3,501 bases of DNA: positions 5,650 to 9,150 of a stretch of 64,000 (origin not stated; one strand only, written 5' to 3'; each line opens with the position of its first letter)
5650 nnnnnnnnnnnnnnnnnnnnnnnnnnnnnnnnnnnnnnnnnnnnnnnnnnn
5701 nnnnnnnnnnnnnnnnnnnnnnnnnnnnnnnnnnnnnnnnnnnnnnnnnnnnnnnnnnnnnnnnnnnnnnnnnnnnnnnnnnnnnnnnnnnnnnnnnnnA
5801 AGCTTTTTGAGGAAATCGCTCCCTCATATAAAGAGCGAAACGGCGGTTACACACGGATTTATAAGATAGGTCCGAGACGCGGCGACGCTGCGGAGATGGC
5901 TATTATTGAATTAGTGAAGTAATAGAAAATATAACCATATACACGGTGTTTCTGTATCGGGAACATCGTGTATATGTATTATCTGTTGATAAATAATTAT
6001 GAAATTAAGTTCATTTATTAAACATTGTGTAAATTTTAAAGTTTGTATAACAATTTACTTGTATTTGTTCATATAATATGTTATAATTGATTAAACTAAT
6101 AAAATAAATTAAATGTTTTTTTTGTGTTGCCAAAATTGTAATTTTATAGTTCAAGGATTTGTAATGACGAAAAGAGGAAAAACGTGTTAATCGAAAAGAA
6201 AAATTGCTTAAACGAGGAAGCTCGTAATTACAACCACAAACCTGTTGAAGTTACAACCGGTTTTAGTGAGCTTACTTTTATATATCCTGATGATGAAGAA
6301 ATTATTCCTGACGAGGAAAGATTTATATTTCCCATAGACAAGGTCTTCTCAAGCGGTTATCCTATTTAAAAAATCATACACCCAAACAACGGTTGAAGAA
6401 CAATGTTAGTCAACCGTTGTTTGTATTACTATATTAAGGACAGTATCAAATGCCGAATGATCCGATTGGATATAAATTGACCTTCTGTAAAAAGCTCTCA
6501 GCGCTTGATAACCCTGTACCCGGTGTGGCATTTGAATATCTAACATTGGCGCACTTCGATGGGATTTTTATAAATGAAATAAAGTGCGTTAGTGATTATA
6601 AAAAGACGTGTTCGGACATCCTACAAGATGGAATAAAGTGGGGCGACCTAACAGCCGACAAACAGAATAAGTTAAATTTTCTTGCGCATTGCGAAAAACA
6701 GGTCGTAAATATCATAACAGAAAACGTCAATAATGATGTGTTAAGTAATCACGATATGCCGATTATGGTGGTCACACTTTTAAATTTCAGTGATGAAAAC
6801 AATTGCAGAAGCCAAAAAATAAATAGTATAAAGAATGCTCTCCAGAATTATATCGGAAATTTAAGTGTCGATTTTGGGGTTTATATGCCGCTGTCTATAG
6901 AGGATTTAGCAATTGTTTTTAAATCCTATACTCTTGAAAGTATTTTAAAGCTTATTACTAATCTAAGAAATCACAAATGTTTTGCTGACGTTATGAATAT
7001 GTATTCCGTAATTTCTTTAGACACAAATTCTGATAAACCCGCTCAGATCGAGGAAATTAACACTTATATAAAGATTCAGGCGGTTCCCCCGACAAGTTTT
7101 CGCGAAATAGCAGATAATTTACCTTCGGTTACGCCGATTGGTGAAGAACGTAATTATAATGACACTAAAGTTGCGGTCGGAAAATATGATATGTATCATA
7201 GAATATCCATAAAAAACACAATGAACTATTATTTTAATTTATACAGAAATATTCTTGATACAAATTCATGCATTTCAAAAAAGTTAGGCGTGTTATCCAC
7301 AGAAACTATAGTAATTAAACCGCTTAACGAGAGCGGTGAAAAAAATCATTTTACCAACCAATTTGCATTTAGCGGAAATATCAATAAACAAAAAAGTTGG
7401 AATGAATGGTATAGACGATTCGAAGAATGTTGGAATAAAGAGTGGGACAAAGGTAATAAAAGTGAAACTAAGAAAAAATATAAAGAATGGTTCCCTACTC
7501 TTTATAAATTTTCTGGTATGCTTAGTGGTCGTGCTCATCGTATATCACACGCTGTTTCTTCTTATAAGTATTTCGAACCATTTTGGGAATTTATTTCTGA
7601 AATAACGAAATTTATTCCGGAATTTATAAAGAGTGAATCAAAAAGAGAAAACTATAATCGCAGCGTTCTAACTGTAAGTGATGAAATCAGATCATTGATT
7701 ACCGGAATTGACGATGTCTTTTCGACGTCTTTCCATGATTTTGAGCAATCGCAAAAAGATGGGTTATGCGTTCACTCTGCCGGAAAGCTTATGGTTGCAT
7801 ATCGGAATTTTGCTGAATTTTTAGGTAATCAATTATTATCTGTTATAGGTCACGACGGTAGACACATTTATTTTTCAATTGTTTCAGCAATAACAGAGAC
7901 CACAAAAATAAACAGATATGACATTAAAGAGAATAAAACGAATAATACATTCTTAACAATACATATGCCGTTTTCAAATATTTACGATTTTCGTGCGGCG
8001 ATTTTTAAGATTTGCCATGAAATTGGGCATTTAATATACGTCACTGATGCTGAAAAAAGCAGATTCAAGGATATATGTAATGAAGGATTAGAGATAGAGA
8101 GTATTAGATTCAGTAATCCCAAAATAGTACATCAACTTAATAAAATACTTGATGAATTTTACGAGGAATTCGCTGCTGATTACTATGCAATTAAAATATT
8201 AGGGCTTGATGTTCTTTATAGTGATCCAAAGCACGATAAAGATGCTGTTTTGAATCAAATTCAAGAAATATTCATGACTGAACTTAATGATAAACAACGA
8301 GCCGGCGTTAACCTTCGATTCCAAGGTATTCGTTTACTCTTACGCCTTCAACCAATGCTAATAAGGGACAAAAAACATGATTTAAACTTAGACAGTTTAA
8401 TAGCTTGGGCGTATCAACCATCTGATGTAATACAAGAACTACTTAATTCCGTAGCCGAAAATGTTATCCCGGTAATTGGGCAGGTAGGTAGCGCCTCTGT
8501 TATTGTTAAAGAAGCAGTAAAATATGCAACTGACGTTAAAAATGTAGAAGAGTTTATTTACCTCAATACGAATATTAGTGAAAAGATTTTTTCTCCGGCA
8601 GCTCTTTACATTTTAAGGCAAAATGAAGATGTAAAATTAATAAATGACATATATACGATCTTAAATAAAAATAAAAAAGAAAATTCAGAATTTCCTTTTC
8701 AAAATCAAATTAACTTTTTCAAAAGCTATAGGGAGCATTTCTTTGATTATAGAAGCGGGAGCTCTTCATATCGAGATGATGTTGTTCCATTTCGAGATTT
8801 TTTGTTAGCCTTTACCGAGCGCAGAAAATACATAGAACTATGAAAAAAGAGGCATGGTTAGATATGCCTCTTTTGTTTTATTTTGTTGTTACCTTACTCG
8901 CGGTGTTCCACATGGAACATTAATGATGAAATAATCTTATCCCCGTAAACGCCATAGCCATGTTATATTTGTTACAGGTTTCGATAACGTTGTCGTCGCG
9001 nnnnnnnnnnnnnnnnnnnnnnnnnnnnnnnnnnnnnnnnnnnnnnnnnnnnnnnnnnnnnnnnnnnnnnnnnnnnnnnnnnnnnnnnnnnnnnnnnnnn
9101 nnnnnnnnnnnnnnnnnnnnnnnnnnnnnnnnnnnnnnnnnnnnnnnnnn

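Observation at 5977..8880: Low-GC two-gene island after rplQ encoding a 797-aa ImmA/IrrE-like HExxH protein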

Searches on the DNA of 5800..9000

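Call 42: search_rna_families(source=window, start=5800, end=9000, threshold=evalue, max_evalue=1)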
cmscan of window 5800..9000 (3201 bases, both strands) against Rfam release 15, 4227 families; matches with E-value up to 1: 2.
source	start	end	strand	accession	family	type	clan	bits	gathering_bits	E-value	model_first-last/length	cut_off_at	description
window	8841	8877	+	RF00692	MIR171_2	Gene; miRNA;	CL00099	20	65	0.52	1-111/111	no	MIR171_2 microRNA precursor family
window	7492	7512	-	RF02914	DUF805b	Cis-reg;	CL00115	15.1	35.6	0.99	1-35/35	no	DUF805b RNA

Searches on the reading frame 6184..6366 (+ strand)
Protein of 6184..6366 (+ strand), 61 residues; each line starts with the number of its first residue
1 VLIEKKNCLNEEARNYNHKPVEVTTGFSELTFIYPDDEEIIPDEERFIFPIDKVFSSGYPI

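Call 3: search_protein_families(library=pfam, proteins=[window:6184-6366:+], max_evalue=1)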
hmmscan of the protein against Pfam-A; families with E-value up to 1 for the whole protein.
window:6184-6366:+ (61 aa): 1 family
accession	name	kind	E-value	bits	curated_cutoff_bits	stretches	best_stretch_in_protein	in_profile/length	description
PF04797.18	Herpes_ORF11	-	0.13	11.5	27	1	15-60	244-290/375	Herpesvirus dUTPase protein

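Call 4: search_protein_families(library=padloc, proteins=[window:6184-6366:+], max_evalue=1)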
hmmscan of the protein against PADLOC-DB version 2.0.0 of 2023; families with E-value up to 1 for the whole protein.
window:6184-6366:+ (61 aa): 0 families

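Call 5: search_protein_families(library=ncbifam, proteins=[window:6184-6366:+], max_evalue=1)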
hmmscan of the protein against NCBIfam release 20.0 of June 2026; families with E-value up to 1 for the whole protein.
window:6184-6366:+ (61 aa): 0 families

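Call 6: search_protein_families(library=phrogs, proteins=[window:6184-6366:+], max_evalue=1)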
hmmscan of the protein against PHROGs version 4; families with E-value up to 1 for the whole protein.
window:6184-6366:+ (61 aa): 0 families
